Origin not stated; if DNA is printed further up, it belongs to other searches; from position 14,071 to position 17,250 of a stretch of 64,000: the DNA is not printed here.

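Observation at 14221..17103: Soluble 960-aa LonB paralog with a giant insertion and a Walker B Glu-to-Ser change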

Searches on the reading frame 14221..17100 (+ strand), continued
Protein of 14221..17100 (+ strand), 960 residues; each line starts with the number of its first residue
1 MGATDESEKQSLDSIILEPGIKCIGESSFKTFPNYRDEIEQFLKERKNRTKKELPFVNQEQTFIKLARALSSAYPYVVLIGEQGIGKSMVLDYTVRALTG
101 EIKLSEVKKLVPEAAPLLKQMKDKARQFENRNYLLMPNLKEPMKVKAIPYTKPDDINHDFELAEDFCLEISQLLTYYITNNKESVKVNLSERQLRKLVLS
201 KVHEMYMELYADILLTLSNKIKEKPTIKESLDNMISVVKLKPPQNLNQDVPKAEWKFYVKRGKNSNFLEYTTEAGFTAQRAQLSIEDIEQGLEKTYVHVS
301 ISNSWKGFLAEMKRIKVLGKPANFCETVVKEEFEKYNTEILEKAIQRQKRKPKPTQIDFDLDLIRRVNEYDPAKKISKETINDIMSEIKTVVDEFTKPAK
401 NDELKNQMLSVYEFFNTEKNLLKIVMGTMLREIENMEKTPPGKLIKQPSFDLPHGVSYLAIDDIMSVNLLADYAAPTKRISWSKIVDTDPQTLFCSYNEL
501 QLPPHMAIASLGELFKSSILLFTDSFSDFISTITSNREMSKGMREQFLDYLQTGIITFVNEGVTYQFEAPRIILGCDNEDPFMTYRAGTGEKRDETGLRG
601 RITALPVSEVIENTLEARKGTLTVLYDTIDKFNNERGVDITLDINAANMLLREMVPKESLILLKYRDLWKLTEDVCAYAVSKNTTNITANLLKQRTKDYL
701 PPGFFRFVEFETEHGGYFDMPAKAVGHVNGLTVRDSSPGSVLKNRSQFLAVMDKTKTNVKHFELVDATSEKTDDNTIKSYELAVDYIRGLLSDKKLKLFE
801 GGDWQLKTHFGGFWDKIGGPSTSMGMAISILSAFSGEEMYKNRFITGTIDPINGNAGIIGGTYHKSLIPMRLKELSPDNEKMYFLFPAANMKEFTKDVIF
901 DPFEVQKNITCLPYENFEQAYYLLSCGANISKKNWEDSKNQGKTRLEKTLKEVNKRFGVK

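Call 32: find_related_loci(query=A2, collection=genome_contigs, flank=8000)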
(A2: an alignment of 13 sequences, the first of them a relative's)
Query A2 (960 aa) in genome_contigs; peptide patterns used: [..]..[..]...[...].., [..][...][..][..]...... (x = any residue, [..] = any of these).
55 stretches matched a pattern; 8 encode a relative of the query (tblastn E <= 1e-3); 8 distinct loci.
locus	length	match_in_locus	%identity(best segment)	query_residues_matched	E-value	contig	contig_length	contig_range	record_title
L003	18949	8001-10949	44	3-957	0e+0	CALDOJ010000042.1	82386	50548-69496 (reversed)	MAG TPA_asm: Candidatus Woesearchaeota archaeon isolate ERR2206790_bin.73_CONCOCT_v1.1_MAG genome assembly, contig: ERZ8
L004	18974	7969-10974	38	1-957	0e+0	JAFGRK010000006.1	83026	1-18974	MAG: Candidatus Woesearchaeota archaeon isolate Zod_Metabat.825 k87_3694117, whole genome shotgun sequence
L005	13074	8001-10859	35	10-957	0e+0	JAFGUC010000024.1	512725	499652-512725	MAG: Candidatus Woesearchaeota archaeon isolate ZodW_maxbin.125 k87_5199533, whole genome shotgun sequence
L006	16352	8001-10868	34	12-958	0e+0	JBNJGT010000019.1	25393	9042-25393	MAG: Nanobdellota archaeon isolate Y22_30dBSe2.bin.114 NODE_896_length_25393_cov_34.503360, whole genome shotgun sequenc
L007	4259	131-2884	36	55-959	0e+0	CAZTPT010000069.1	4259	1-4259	MAG TPA_asm: uncultured Methanosarcinales archaeon isolate SRP216583_co2_73 genome assembly, contig: NODE_19109_length_4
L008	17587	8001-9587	45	450-957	3e-144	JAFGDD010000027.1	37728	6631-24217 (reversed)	MAG: Candidatus Woesearchaeota archaeon isolate Zod_Metabat.1155 k87_14344080, whole genome shotgun sequence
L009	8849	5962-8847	29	17-913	5e-122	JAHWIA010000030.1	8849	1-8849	MAG: Candidatus Woesearchaeota archaeon isolate Yap200.bin8.246 contig_19640, whole genome shotgun sequence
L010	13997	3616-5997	32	20-957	2e-64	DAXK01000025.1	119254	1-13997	MAG TPA_asm: archaeon UBA583 isolate UBA583 UBA583_contig_112, whole genome shotgun sequence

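Call 36: predict_structure(alignment_id=A1)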
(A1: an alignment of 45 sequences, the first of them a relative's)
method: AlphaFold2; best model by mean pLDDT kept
length: 960 residues; sequences in the alignment: 45
mean_pLDDT: 89.4   pTM: 0.73
mean pLDDT of the five models: 89.4, 89.2, 89.0, 88.1, 87.6
residues with pLDDT >= 90: 616; 70-90: 296; 50-70: 37; < 50: 11
segments of 3 or more residues with pLDDT < 50: 1-9
pLDDT, mean of each block of 10 residues (from residue 1): 44 81 74 94 88 87 96 94 95 94 93 95 88 95 95 93 97 90 87 93 91 89 86 88 80 87 78 86 88 89 86 88 89 90 86 84 86 88 94 94 95 94 91 81 79 93 95 76 90 89 93 92 94 82 90 93 93 96 86 93 96 96 96 95 96 93 96 97 96 93 90 89 95 84 91 64 90 92 93 68 82 83 94 94 96 93 95 90 95 92 94 96 94 92 94 73
secondary structure, 60 per line:
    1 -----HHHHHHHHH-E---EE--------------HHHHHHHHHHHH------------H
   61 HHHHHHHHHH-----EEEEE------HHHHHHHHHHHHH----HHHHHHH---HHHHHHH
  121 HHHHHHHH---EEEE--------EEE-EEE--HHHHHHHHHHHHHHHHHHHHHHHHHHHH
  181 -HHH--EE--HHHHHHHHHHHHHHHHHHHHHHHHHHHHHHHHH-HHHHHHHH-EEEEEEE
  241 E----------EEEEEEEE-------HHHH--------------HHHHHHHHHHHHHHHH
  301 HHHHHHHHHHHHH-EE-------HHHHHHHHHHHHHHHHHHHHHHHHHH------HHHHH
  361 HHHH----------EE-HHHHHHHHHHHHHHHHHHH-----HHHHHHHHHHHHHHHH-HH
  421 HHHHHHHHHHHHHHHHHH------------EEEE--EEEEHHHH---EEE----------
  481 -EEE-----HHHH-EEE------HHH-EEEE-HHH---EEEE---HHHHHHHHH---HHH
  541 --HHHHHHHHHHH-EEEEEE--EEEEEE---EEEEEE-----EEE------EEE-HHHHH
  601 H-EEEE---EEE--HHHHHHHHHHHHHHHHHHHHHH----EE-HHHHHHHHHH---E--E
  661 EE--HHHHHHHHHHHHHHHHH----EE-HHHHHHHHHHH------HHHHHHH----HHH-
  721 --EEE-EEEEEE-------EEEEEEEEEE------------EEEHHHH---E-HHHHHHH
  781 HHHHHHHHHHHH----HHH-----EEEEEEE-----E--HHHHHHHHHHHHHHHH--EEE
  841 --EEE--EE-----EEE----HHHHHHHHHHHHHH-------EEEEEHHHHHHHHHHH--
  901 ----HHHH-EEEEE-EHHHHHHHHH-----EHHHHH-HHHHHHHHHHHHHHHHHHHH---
elements in order (helices of 4 or more, strands of 3 or more residues): H6-14 H36-47 H60-70 E76-80 H87-99 H104-110 H114-128 E132-135 E144-146 E148-150 H153-180 H191-223 H225-232 E234-241 E252-259 H267-270 H285-313 H324-349 H356-364 H378-396 H402-417 H419-438 E451-454 E457-460 H461-464 E468-470 E482-484 H490-493 E495-497 E508-511 E519-522 H526-534 H543-553 E555-560 E563-568 E572-577 E583-585 E592-594 H596-601 E603-606 E610-612 H615-636 H644-653 E660-662 H665-681 H689-699 H706-712 E723-725 E727-732 E740-749 E762-764 H765-768 H774-792 E805-811 H820-835 E838-840 E843-845 E855-857 H862-875 E883-887 H888-898 H905-908 E910-914 H917-925 H932-936 H938-957

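Call 40: fold_search(model_id=the predicted structure, library=pdb)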
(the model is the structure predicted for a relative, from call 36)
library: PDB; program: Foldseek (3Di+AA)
matches with E <= 10: 640; with E <= 0.001: 195
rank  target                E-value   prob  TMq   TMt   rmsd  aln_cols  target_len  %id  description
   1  3k1j_A                7.5e-19  1.00  0.35  0.56   6.3       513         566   15  Crystal structure of Lon protease from Thermococcus onnurineus NA1 (released 2010-09-22)
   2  3k1j_B                7.9e-19  1.00  0.36  0.57   6.2       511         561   15  Crystal structure of Lon protease from Thermococcus onnurineus NA1 (released 2010-09-22)
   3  4fwd                  2.2e-18  1.00  0.35  0.54   6.4       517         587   15  Crystal structure of the Lon-like protease MtaLonC in complex with bortezomib (released 2013-06-26)
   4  7euy_A                3.6e-18  1.00  0.35  0.54   6.8       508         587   15  Crystal structure of the Lon-like protease MtaLonC with D582A mutation in complex with substrate polypeptide (released 2021-11-24)
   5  7ev4_A                4.0e-18  1.00  0.36  0.54   6.2       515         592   15  Crystal structure of the Lon-like protease MtaLonC with S582A mutation in complex with F-b20-Q (released 2021-11-24)
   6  7eux_A                6.2e-18  1.00  0.35  0.54   6.4       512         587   15  Crystal structure of the Lon-like protease MtaLonC with D581A mutation in complex with substrate polypeptide (released 2021-11-24)
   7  7ev6_A                1.2e-17  1.00  0.36  0.54   6.2       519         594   15  Crystal structure of the Lon-like protease MtaLonC with D581A mutation in complex with F-b20-Q (released 2021-11-24)
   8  4fwg                  2.6e-17  1.00  0.36  0.55   6.1       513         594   15  Crystal structure of the Lon-like protease MtaLonC in complex with lactacystin (released 2013-06-26)
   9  4fw9                  3.0e-17  1.00  0.35  0.53   9.2       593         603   14  Crystal structure of the Lon-like protease MtaLonC (released 2013-06-26)
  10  8k8v_A                3.0e-17  1.00  0.44  0.56  11.8       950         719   13  CryoEM structure of LonC protease hepatmer, apo state (released 2024-08-07)
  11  4fwh                  4.4e-17  1.00  0.36  0.55   6.3       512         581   15  Crystal structure of the Lon-like protease MtaLonC in complex with MG262 (released 2013-06-26)
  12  8k91_A                6.1e-17  1.00  0.44  0.56  12.4       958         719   13  CryoEM structure of LonC S582A hepatmer with Lysozyme (released 2024-08-07)
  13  6on2_A                3.5e-13  1.00  0.22  0.35  10.5       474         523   15  Lon Protease from Yersinia pestis with Y2853 substrate (released 2019-05-01)
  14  7fd4_A                1.4e-12  1.00  0.23  0.27  26.2       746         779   14  A complete three-dimensional structure of the Lon protease translocating a protein substrate (conformation 1) (released 2021-11-03)
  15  6on2_B                1.6e-12  1.00  0.21  0.32  25.7       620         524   15  Lon Protease from Yersinia pestis with Y2853 substrate (released 2019-05-01)
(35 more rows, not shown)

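Call 47: search_protein_families(library=pfam, alignment_id=A1, max_evalue=0.01)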
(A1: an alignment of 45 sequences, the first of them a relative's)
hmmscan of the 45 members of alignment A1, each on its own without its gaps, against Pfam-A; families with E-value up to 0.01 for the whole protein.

A. member 1, P0001 (960 aa): 1 family
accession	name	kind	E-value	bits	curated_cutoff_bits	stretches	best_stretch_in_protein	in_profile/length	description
PF13191.12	AAA_16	-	0.0038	18.2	32.6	1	59-101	5-51/167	AAA ATPase domain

B. families by the number of members that match (of 45 scanned): 23 families
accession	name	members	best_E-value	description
PF05362.19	Lon_C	32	3.8e-09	Lon protease (S16) C-terminal proteolytic domain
PF13191.12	AAA_16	16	3.3e-06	AAA ATPase domain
PF13401.12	AAA_22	5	0.00015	AAA domain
PF13555.12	AAA_29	3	0.00011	P-loop containing region of AAA domain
PF07728.20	AAA_5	2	7.1e-06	AAA domain (dynein-related subfamily)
PF20720.3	nSTAND3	2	1e-05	Novel STAND NTPase 3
PF00910.28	RNA_helicase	2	0.00059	RNA helicase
PF13476.12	AAA_23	2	0.0027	AAA domain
PF03193.22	RsgA_GTPase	2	0.0037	RsgA GTPase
PF00005.33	ABC_tran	2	0.0071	ABC transporter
PF13175.12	AAA_15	1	0.00022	AAA ATPase domain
PF00437.27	T2SSE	1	0.00034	Type II/IV secretion system protein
PF05729.18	NACHT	1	0.0012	NACHT domain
PF14163.11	SieB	1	0.0028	Super-infection exclusion protein B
PF13086.12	AAA_11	1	0.0035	AAA domain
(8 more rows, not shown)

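Call 51: find_homologous_proteins(query=A1, max_evalue=0.001)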
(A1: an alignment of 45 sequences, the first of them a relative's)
Query A1 (45 sequences) (960 aa, profile of the alignment): 47 proteins with E <= 0.001 among 8000 candidates.
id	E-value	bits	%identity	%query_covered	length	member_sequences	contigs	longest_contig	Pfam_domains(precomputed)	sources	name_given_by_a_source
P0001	0.0e+0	1132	100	100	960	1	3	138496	-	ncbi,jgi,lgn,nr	ncbi:hypothetical protein HQ533_04000 [Candidatus Woesearchaeota archaeon]|nr:hypothetical protein [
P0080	3.3e-15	73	31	9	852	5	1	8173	PF02190.23,PF05362.20,PF00004.36,PF22667.3,PF07728.21,PF13541.13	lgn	-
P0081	2.1e-14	71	28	13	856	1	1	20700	PF02190.23,PF05362.20,PF00004.36,PF22667.3,PF07728.21,PF13191.13,PF13541.13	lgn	-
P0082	4.5e-14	70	26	13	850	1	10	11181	PF02190.23,PF05362.20,PF00004.36,PF22667.3,PF07728.21,PF13191.13,PF13541.13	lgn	-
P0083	4.7e-14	70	26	13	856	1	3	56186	PF02190.23,PF05362.20,PF00004.36,PF22667.3,PF07728.21,PF13191.13,PF13541.13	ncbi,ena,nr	ncbi:MAG: endopeptidase La [Acidobacteria bacterium]|nr:endopeptidase La [Acidobacteriota bacterium]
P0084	4.7e-14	70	26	13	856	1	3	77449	PF02190.23,PF05362.20,PF00004.36,PF22667.3,PF07728.21,PF13191.13,PF13541.13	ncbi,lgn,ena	-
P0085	7.5e-13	66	28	11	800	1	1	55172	PF02190.23,PF05362.20,PF00004.36,PF22667.3,PF07728.21,PF13541.13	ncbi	-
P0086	1.3e-12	65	34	6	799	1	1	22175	PF02190.23,PF08298.18,PF05362.20,PF00004.36,PF22667.3,PF07728.21,PF13541.13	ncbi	-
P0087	1.7e-12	64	36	6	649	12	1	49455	PF08298.18,PF05362.20,PF00004.36,PF22667.3,PF07728.21,PF13191.13,PF13541.13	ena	-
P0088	1.8e-12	64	26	15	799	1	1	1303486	PF02190.23,PF08298.18,PF05362.20,PF00004.36,PF22667.3,PF07728.21,PF13191.13,PF13541.13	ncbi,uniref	ncbi:endopeptidase La [Caulobacter sp. KR2-114]|uniref:endopeptidase La n=1 Tax=Caulobacter sp. KR2-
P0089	2.5e-12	64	29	11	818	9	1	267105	PF02190.23,PF08298.18,PF05362.20,PF00004.36,PF22667.3,PF07728.21,PF13541.13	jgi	jgi:ATP-dependent Lon protease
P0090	2.8e-12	64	29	11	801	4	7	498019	PF02190.23,PF05362.20,PF00004.36,PF22667.3,PF07728.21,PF13541.13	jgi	jgi:ATP-dependent Lon protease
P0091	3.4e-12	63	29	11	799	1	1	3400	PF02190.23,PF05362.20,PF00004.36,PF22667.3,PF07728.21,PF13541.13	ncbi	-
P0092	3.6e-12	63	29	11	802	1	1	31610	PF02190.23,PF05362.20,PF00004.36,PF22667.3,PF07728.21,PF13541.13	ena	-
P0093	3.9e-12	63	29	11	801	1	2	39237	PF02190.23,PF08298.18,PF05362.20,PF00004.36,PF22667.3,PF07728.21,PF13541.13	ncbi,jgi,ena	-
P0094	4.3e-12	63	29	11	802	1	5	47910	PF02190.23,PF05362.20,PF00004.36,PF22667.3,PF07728.21,PF13541.13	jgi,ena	jgi:ATP-dependent Lon protease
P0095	4.4e-12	63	29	11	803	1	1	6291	PF02190.23,PF08298.18,PF05362.20,PF00004.36,PF22667.3,PF07728.21,PF13541.13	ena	-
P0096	6.9e-12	62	29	11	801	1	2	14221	PF02190.23,PF08298.18,PF05362.20,PF00004.36,PF22667.3,PF07728.21,PF13541.13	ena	-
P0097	1.0e-11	62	28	11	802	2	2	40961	PF02190.23,PF05362.20,PF00004.36,PF22667.3,PF07728.21,PF13541.13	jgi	-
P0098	1.6e-11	61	28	11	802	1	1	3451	PF02190.23,PF08298.18,PF05362.20,PF00004.36,PF22667.3,PF07728.21,PF13541.13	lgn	-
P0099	1.6e-11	61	28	11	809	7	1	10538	PF02190.23,PF05362.20,PF00004.36,PF22667.3,PF07728.21,PF13541.13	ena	-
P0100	2.1e-11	61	28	11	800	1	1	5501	PF02190.23,PF05362.20,PF00004.36,PF22667.3,PF07728.21,PF13541.13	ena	-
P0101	2.9e-11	60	28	11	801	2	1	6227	PF02190.23,PF05362.20,PF00004.36,PF22667.3,PF07728.21,PF13541.13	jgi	jgi:ATP-dependent Lon protease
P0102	3.8e-11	60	28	11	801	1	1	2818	PF02190.23,PF08298.18,PF05362.20,PF00004.36,PF22667.3,PF07728.21,PF13541.13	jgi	jgi:ATP-dependent Lon protease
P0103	4.8e-11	60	27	11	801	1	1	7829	PF02190.23,PF05362.20,PF00004.36,PF22667.3,PF07728.21,PF13541.13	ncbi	-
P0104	5.9e-11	59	28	11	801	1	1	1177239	PF02190.23,PF05362.20,PF00004.36,PF22667.3,PF07728.21,PF13541.13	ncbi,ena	-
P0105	7.2e-11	59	27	11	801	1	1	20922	PF02190.23,PF08298.18,PF05362.20,PF00004.36,PF22667.3,PF07728.21,PF13541.13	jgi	-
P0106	1.3e-10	58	30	11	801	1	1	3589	PF02190.23,PF05362.20,PF00004.36,PF22667.3,PF07728.21,PF13541.13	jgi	-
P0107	2.9e-10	57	27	11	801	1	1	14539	PF02190.23,PF08298.18,PF05362.20,PF00004.36,PF22667.3,PF07728.21,PF13541.13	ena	-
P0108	3.3e-10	57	28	11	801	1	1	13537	PF02190.23,PF05362.20,PF00004.36,PF22667.3,PF07728.21,PF13541.13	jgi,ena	-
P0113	4.4e-10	56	27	11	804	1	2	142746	PF02190.23,PF08298.18,PF05362.20,PF00004.36,PF22667.3,PF07728.21,PF13541.13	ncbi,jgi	jgi:ATP-dependent Lon protease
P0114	2.1e-9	54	28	11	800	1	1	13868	PF02190.23,PF05362.20,PF00004.36,PF22667.3,PF07728.21,PF13541.13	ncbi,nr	ncbi:MAG: endopeptidase La [Hyphomonadaceae bacterium]|nr:endopeptidase La [Hyphomonadaceae bacteriu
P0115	3.1e-9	54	28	11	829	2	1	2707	PF07724.21,PF02190.23,PF05362.20,PF00004.36,PF22667.3,PF07728.21,PF13541.13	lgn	-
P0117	5.2e-7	46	25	11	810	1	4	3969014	PF07724.21,PF02190.23,PF05362.20,PF00004.36,PF22667.3,PF07728.21,PF13541.13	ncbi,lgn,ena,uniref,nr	ncbi:endopeptidase La [Desulforamulus ruminis]|uniref:Lon protease n=1 Tax=Desulforamulus ruminis (s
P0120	2.6e-6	44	28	10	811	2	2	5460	PF07724.21,PF02190.23,PF05362.20,PF00004.36,PF13401.13,PF22667.3,PF07728.21,PF13541.13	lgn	-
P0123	6.7e-5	39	26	8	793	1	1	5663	PF07724.21,PF02190.23,PF05362.20,PF00004.36,PF22667.3,PF07728.21,PF13541.13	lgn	-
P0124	6.7e-5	39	32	6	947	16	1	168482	PF02190.23,PF05362.20,PF00004.36,PF22667.3,PF07728.21,PF13541.13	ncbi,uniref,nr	ncbi:Lon protease [Thermogemmatispora aurantia]|uniref:Lon protease n=2 Tax=Thermogemmatispora auran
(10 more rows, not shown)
